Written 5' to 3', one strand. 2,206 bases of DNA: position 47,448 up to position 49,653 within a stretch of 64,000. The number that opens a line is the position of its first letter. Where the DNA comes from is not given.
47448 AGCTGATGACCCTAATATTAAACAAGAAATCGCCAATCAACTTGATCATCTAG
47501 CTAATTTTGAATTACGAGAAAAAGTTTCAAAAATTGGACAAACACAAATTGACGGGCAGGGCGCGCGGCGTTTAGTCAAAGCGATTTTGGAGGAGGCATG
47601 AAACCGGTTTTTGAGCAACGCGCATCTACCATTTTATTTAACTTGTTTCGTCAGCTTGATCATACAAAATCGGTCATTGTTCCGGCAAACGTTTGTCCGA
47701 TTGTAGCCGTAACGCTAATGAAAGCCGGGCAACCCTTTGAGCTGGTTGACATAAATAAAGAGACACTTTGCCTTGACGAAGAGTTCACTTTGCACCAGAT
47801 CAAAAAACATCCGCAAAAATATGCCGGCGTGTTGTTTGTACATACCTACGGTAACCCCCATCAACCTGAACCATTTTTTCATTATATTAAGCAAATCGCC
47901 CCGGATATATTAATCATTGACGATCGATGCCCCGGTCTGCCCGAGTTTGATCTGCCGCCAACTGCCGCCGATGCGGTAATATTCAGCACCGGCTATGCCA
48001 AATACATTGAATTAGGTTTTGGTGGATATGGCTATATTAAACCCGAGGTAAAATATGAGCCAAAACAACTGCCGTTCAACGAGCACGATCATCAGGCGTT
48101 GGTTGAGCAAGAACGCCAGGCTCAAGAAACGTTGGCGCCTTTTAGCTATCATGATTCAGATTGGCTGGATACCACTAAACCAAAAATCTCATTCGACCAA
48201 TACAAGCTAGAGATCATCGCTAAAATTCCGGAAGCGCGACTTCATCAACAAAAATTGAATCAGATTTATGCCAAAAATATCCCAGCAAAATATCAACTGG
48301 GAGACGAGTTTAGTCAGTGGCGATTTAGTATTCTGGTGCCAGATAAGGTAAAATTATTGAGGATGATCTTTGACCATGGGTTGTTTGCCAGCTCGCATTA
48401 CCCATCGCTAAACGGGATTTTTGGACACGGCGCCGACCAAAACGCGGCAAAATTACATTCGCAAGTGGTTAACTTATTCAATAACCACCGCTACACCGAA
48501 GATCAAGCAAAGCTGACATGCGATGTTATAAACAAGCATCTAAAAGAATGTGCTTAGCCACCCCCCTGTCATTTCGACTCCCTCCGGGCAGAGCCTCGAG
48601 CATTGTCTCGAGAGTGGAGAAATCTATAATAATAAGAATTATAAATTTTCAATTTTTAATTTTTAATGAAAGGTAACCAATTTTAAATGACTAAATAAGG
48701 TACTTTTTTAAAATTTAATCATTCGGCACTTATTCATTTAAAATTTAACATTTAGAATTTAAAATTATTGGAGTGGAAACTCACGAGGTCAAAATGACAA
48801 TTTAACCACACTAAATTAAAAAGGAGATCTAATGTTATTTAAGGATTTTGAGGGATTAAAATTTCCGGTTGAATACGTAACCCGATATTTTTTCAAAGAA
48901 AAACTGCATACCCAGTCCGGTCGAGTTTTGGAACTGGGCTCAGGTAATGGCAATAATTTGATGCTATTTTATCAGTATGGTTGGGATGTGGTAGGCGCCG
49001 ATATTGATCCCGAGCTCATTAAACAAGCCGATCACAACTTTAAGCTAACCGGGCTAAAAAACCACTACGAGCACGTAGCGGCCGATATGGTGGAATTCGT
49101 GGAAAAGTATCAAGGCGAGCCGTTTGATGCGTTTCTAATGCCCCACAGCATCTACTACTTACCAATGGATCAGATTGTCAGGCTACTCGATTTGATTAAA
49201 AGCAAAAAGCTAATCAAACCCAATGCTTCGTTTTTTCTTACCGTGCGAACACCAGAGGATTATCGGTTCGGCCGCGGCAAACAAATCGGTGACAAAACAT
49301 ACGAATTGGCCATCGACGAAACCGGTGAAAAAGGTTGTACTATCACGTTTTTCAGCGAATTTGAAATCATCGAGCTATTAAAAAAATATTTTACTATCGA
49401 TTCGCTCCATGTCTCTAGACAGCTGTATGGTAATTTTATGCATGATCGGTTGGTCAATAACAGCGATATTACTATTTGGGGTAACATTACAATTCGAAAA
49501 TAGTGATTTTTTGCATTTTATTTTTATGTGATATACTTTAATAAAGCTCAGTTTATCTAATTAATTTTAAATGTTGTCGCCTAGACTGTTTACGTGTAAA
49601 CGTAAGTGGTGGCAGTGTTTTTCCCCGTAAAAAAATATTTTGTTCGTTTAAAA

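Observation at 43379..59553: Complete-looking pseudaminic-acid-type nonulosonic acid pathway with extra methyltransferases and paired GT-B transferases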

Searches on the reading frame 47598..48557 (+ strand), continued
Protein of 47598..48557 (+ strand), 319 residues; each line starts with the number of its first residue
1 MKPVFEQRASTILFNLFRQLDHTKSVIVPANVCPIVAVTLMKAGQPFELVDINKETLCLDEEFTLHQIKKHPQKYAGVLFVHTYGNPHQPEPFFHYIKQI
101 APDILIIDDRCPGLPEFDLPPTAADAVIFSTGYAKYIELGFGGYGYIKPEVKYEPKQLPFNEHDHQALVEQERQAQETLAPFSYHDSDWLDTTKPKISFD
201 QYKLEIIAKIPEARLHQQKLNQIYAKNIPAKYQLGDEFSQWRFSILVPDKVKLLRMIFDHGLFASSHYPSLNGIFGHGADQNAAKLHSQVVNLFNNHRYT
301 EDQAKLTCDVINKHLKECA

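Call 51: search_protein_families(library=pfam, proteins=[L044:3473-4408:+, L044:5061-5732:+, L044:6631-7809:+, L044:7785-8870:+, L044:8867-9736:+, L044:9759-10706:+, L044:1742-3457:+, L044:138-1688:+, L011:13103-13996:+, L018:13113-15158:+], max_evalue=0.001)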
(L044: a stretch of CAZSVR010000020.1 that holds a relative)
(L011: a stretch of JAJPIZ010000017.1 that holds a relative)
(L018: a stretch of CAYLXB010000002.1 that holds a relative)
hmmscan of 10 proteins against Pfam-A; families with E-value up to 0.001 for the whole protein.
L044:3473-4408:+ (312 aa): 2 families
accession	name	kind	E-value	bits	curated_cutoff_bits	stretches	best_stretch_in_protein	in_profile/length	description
PF00535.33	Glycos_transf_2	-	3.6e-29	102.3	23.3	1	8-163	1-160/168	Glycosyl transferase family 2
PF10111.15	Glyco_tranf_2_2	-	2.8e-05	24.2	27.3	1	8-109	1-102/276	Glycosyltransferase like family 2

L044:5061-5732:+ (224 aa): 4 families
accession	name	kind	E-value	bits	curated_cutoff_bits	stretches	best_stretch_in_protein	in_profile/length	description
PF13649.12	Methyltransf_25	-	1.9e-06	28.9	27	1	68-150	1-86/97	Methyltransferase domain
PF13489.12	Methyltransf_23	-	4.8e-05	23.6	27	1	55-104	11-60/164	Methyltransferase domain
PF08241.18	Methyltransf_11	-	0.00012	23.1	21.2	1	70-127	2-58/95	Methyltransferase domain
PF08242.18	Methyltransf_12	-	0.00058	21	30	1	70-135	2-75/98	Methyltransferase domain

L044:6631-7809:+ (393 aa): 2 families
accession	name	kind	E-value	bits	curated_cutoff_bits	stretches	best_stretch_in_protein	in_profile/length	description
PF01041.23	DegT_DnrJ_EryC1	-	3.5e-90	303.3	19.8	1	29-388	6-360/360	DegT/DnrJ/EryC1/StrS aminotransferase family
PF00155.27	Aminotran_1_2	-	2.9e-08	33.8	19.7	1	61-178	63-194/361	Aminotransferase class I and II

L044:7785-8870:+ (362 aa): 7 families
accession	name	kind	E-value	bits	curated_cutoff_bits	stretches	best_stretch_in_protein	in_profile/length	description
PF16363.11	GDP_Man_Dehyd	-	8.1e-92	308.6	27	1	13-327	1-331/332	GDP-mannose 4,6 dehydratase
PF01370.27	Epimerase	-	7.2e-66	222.5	20.9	1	12-257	1-240/240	NAD dependent epimerase/dehydratase family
PF07993.18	NAD_binding_4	-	1.8e-14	53.9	20.1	1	82-194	87-206/258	Male sterility protein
PF02719.21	Polysacc_synt_2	-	2.5e-13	50.3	20.2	1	12-141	1-130/293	Polysaccharide biosynthesis protein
PF01073.25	3Beta_HSD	-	4.1e-13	49.4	22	1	13-240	1-224/280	3-beta hydroxysteroid dehydrogenase/isomerase family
PF04321.23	RmlD_sub_bind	-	2.2e-12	47.1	27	1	11-182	2-142/287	RmlD substrate binding domain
PF00106.31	adh_short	-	5.2e-06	26.5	26.6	0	10-93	1-87/195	short chain dehydrogenase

L044:8867-9736:+ (290 aa): 2 families
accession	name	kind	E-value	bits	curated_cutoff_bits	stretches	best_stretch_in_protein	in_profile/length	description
PF00483.29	NTP_transferase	-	1e-72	245.1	21.2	1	4-239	2-243/245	Nucleotidyl transferase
PF12804.13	NTP_transf_3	-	7.4e-12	46.2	27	1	4-135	1-121/160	MobA-like NTP transferase domain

L044:9759-10706:+ (316 aa): 3 families
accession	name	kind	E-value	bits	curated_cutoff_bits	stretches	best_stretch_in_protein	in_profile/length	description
PF00535.33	Glycos_transf_2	-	1.7e-29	103.3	23.3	1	13-170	4-164/168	Glycosyl transferase family 2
PF10111.15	Glyco_tranf_2_2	-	3.4e-06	27.2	27.3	1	13-115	4-106/276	Glycosyltransferase like family 2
PF13641.12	Glyco_tranf_2_3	-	4.8e-06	27.2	27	1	13-128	7-125/230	Glycosyltransferase like family 2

L044:1742-3457:+ (572 aa): 4 families
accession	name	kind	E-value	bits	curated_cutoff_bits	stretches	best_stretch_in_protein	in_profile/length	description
PF01266.30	DAO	-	2.4e-41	142.9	27.9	1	27-368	2-316/353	FAD dependent oxidoreductase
PF16901.10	DAO_C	-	2e-22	79.9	31.4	1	428-553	2-126/126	C-terminal domain of alpha-glycerophosphate oxidase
PF13450.12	NAD_binding_8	-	0.00014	22.5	21.9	1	29-68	1-40/68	NAD(P)-binding Rossmann-like domain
PF01494.25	FAD_binding_3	-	0.00018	21.3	22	0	25-57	2-34/349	FAD binding domain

L044:138-1688:+ (517 aa): 2 families
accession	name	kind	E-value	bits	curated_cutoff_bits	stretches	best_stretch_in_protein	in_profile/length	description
PF00370.27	FGGY_N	-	6.3e-82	275.3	28.8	1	24-268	3-245/245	FGGY family of carbohydrate kinases, N-terminal domain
PF02782.22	FGGY_C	-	1.3e-47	162.6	27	1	278-467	2-197/198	FGGY family of carbohydrate kinases, C-terminal domain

L011:13103-13996:+ (298 aa): 2 families
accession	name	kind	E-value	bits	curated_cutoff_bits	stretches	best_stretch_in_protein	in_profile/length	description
PF00483.29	NTP_transferase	-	1.1e-69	235.1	21.2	1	10-246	1-243/245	Nucleotidyl transferase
PF12804.13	NTP_transf_3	-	2e-11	44.8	27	1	11-144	1-122/160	MobA-like NTP transferase domain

L018:13113-15158:+ (682 aa): 1 family
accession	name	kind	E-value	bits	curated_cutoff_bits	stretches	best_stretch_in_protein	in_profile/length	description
PF14264.12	Glucos_trans_II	-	0.00015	21.5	30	1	103-374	58-304/317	Glucosyl transferase GtrII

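Call 66: find_encoding_contigs(protein=P0004, flank=10000, max_places=1)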
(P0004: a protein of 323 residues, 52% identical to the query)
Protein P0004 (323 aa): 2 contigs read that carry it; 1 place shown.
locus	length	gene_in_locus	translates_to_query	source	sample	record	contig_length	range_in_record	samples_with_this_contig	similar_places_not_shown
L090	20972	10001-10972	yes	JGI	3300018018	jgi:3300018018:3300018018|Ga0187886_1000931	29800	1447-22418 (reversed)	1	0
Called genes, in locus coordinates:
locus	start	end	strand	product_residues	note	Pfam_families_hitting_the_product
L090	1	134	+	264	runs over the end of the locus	PF05050:Methyltransf_21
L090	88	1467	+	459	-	PF02558:ApbA, PF03721:UDPG_MGDP_dh_N, PF00984:UDPG_MGDP_dh, PF03720:UDPG_MGDP_dh_C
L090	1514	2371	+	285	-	PF01061:ABC2_membrane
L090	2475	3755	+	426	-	PF00005:ABC_tran, PF14524:Wzt_C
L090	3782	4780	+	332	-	PF01073:3Beta_HSD, PF01370:Epimerase, PF02719:Polysacc_synt_2, PF04321:RmlD_sub_bind, PF05368:NmrA (weak), PF07993:NAD_binding_4 (faint), PF13460:NAD_binding_10, PF16363:GDP_Man_Dehyd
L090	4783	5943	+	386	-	PF01041:DegT_DnrJ_EryC1, PF01053:Cys_Met_Meta_PP (weak)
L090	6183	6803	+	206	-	PF13649:Methyltransf_25 (weak)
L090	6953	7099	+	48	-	-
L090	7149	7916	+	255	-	PF08889:WbqC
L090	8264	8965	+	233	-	PF02348:CTP_transf_3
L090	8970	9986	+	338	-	PF04101:Glyco_tran_28_C (weak)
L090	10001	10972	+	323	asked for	-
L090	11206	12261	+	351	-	PF03102:NeuB, PF08666:SAF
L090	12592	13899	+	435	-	-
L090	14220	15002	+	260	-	PF00483:NTP_transferase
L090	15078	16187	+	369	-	PF01073:3Beta_HSD (faint), PF01370:Epimerase, PF02719:Polysacc_synt_2, PF16363:GDP_Man_Dehyd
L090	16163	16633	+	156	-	PF00908:dTDP_sugar_isom (weak)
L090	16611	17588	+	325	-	PF01370:Epimerase, PF02719:Polysacc_synt_2 (weak), PF04321:RmlD_sub_bind, PF05368:NmrA, PF01073:3Beta_HSD, PF13460:NAD_binding_10, PF16363:GDP_Man_Dehyd, PF07993:NAD_binding_4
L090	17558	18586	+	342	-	PF00535:Glycos_transf_2, PF10111:Glyco_tranf_2_2, PF13641:Glyco_tranf_2_3, PF13632:Glyco_trans_2_3 (weak)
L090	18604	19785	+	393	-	PF13477:Glyco_trans_4_2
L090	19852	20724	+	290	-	PF01370:Epimerase, PF04321:RmlD_sub_bind, PF16363:GDP_Man_Dehyd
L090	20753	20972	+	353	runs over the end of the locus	PF01408:GFO_IDH_MocA, PF03447:NAD_binding_3 (weak), PF22725:GFO_IDH_MocA_C3, PF02894:GFO_IDH_MocA_C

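Call 67: find_encoding_contigs(protein=P0002, flank=10000, max_places=1)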
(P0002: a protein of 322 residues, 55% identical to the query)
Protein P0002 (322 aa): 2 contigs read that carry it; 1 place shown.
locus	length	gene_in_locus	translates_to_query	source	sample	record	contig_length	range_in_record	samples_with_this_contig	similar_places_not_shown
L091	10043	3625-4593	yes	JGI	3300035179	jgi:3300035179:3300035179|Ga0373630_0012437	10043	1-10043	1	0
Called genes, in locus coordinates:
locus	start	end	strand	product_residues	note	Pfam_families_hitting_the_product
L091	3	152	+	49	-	?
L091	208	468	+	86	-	-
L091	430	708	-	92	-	-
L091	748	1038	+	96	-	-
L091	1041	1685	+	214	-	PF13489:Methyltransf_23 (weak), PF08241:Methyltransf_11, PF13649:Methyltransf_25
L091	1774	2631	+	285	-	PF02348:CTP_transf_3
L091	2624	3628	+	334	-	-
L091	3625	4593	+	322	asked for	-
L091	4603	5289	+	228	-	PF13489:Methyltransf_23, PF13847:Methyltransf_31 (weak), PF08241:Methyltransf_11, PF08242:Methyltransf_12 (weak), PF13649:Methyltransf_25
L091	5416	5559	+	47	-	-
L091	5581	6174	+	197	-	-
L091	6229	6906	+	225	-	PF08889:WbqC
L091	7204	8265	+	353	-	PF03102:NeuB, PF08666:SAF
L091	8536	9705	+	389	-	-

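Call 68: find_encoding_contigs(protein=P0010, flank=10000, max_places=1)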
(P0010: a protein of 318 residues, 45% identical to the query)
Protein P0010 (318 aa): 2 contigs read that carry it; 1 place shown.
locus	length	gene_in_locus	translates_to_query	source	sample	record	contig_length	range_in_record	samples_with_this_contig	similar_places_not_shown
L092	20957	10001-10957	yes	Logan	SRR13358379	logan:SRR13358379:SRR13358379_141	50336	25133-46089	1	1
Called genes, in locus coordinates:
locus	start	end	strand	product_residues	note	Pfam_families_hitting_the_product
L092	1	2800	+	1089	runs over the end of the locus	PF00535:Glycos_transf_2, PF13641:Glyco_tranf_2_3, PF13712:Glyco_tranf_2_5 (weak), PF00534:Glycos_transf_1, PF13692:Glyco_trans_1_4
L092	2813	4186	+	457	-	PF00483:NTP_transferase, PF12804:NTP_transf_3 (weak), PF22640:ManC_GMP_beta-helix, PF01050:MannoseP_isomer, PF07883:Cupin_2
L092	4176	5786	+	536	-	PF01757:Acyl_transf_3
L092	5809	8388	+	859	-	-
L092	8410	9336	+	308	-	PF00535:Glycos_transf_2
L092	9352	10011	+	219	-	PF25084:LbH_EIF2B (weak), PF00132:Hexapep (faint), PF25087:GMPPB_C (faint)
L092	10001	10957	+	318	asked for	-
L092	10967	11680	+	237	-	PF08889:WbqC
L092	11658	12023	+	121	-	PF00892:EamA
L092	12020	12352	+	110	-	PF00892:EamA (weak)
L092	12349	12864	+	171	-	PF25087:GMPPB_C (faint), PF00132:Hexapep, PF14602:Hexapep_2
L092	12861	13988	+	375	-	PF00155:Aminotran_1_2, PF01041:DegT_DnrJ_EryC1, PF00266:Aminotran_5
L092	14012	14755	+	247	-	PF00483:NTP_transferase, PF12804:NTP_transf_3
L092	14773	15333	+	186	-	PF00908:dTDP_sugar_isom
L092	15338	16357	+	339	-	PF01073:3Beta_HSD, PF01370:Epimerase, PF02719:Polysacc_synt_2, PF04321:RmlD_sub_bind, PF07993:NAD_binding_4, PF13460:NAD_binding_10, PF16363:GDP_Man_Dehyd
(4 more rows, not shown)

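Call 71: search_dna_similar(query=window:47598-48557:+, collection=plasmids, mode=protein, max_evalue=1e-10, max_rows=15)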
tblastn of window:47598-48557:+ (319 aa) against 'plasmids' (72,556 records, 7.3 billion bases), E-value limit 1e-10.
No match.

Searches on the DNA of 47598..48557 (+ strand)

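Call 70: search_dna_similar(query=L077:9990-11673:+, collection=ecoli_genomes, mode=distant, max_evalue=0.001, max_rows=10)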
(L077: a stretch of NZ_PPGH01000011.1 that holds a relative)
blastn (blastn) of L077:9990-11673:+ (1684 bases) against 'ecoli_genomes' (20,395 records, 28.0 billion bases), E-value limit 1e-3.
No match.

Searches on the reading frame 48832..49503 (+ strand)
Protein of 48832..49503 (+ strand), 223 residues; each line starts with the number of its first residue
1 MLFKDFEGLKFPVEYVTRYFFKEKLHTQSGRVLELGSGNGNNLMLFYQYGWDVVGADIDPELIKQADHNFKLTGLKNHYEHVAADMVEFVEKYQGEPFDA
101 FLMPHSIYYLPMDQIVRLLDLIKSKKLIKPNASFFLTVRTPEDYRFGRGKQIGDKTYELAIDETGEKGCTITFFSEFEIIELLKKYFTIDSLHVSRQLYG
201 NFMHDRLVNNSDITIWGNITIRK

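Call 3: search_protein_families(library=ncbifam, proteins=[window:48832-49503:+], max_evalue=0.001)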
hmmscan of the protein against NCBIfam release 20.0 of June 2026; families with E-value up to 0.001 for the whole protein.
window:48832-49503:+ (223 aa): 12 families
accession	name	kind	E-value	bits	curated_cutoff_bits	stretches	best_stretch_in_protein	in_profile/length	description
NF043040.1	corrin_prot_MT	hypoth_equivalog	3.4e-09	36.4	180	1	24-115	37-128/216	corrinoid protein-associated methyltransferase CpaM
NF045649.1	2X_seleno_MduS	exception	4e-08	32.6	380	1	30-190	43-194/338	methyltransferase domain-containing selenoprotein MduS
NF041820.1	daptide_MTase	equivalog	4.1e-07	29.7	175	1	25-143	33-149/243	daptide-type RiPP biosynthesis methyltransferase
NF011529.0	PRK14968.1-3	equivalog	8.3e-06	25.4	162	1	24-94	29-100/198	putative methyltransferase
NF008992.0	PRK12335.1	equivalog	8.1e-05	21.9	303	1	26-75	120-169/289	SAM-dependent methyltransferase TehB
NF041536.1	ArsM_DUF2284_UU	exception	8.4e-05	21.1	575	1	30-137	78-181/459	arsenite methyltransferase/DUF2284 domain selenoprotein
TIGR02021.1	BchM-ChlM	equivalog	9.5e-05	21.9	158.9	1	28-125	54-146/218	magnesium protoporphyrin IX methyltransferase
NF001790.0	PRK00517.3-3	equivalog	0.00022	20.7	269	1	24-88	118-183/262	50S ribosomal protein L11 methyltransferase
TIGR01983.1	UbiG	equivalog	0.00035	19.9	102.95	1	16-137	37-152/228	bifunctional 2-polyprenyl-6-hydroxyphenol methylase/3-demethylubiquinol 3-O-methyltransferase UbiG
NF011527.0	PRK14968.1-1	equivalog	0.00049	19.9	242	1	27-114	33-108/192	putative methyltransferase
NF045667.1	MTase_DVU1556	equivalog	0.00052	19.5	155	1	27-70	21-65/213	DVU_1556 family methyltransferase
TIGR03534.1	RF_mod_PrmC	equivalog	0.00095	18.7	199.1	0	26-99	85-158/253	peptide chain release factor N(5)-glutamine methyltransferase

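Call 4: search_protein_families(library=pfam, proteins=[window:48832-49503:+], max_evalue=0.001)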
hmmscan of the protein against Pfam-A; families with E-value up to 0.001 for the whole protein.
window:48832-49503:+ (223 aa): 6 families
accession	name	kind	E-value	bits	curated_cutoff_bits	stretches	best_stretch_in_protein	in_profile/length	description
PF13489.12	Methyltransf_23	-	5.2e-11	43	27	1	23-185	19-156/164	Methyltransferase domain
PF13649.12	Methyltransf_25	-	2.4e-10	41.4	27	1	32-122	1-89/97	Methyltransferase domain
PF08241.18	Methyltransf_11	-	8.6e-08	33.2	21.2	1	33-118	1-79/95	Methyltransferase domain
PF13847.12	Methyltransf_31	-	2.8e-07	30.8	27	1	29-107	4-84/145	Methyltransferase domain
PF08242.18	Methyltransf_12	-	4.2e-07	31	30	1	33-132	1-96/98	Methyltransferase domain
PF09445.16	Methyltransf_15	-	0.00017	21.7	22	1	31-95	3-67/165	RNA cap guanine-N2 methyltransferase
